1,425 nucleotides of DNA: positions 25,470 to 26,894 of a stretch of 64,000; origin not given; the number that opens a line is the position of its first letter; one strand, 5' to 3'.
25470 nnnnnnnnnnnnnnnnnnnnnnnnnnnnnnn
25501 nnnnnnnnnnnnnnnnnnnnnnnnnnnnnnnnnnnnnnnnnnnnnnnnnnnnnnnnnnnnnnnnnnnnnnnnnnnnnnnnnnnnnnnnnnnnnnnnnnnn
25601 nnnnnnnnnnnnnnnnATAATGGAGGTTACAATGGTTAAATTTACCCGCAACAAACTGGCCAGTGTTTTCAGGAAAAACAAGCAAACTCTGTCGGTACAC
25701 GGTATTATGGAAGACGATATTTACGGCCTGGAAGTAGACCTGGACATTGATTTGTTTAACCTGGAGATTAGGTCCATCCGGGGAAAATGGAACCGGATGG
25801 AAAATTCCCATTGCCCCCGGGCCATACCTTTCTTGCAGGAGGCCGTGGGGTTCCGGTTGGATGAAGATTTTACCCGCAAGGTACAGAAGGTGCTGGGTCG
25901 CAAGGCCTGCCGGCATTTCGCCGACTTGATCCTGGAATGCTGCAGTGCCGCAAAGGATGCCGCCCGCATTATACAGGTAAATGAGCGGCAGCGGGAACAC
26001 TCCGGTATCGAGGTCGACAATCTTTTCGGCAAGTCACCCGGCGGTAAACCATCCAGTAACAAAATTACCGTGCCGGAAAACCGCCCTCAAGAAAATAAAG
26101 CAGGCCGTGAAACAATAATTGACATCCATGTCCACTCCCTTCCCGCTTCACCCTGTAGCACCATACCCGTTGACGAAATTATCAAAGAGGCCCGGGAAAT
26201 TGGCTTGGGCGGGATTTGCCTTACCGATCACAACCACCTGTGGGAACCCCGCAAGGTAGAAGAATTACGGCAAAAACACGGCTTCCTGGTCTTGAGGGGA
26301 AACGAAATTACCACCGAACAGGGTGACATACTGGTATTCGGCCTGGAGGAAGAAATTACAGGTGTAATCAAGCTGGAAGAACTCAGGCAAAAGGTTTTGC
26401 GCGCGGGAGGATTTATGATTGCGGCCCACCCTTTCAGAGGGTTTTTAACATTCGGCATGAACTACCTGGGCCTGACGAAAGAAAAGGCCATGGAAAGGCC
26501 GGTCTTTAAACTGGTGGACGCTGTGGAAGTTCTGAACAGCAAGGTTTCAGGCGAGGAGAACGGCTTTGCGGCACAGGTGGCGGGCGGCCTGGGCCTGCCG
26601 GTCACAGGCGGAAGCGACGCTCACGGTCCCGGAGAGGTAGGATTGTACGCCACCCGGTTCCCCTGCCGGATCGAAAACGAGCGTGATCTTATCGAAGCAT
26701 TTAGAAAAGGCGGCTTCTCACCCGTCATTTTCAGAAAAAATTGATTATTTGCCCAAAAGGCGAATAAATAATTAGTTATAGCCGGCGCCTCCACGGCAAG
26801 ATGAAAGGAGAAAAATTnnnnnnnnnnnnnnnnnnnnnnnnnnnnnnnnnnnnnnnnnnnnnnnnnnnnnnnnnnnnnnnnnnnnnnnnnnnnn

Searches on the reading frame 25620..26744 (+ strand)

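Call 30: search_protein_families(library=pfam, proteins=[window:25620-26744:+], max_evalue=0.001)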
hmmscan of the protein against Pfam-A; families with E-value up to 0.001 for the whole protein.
window:25620-26744:+ (374 aa): 3 families
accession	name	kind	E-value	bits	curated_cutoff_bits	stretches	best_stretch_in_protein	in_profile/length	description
PF13263.12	PHP_C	-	1.3e-15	57.1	21.3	1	311-364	1-54/56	PHP-associated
PF02811.25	PHP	-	2e-07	31.9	26.4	1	168-233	1-66/164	PHP domain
PF11136.13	DUF2889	-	3e-07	31.1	25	1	31-108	41-118/123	Protein of unknown function (DUF2889)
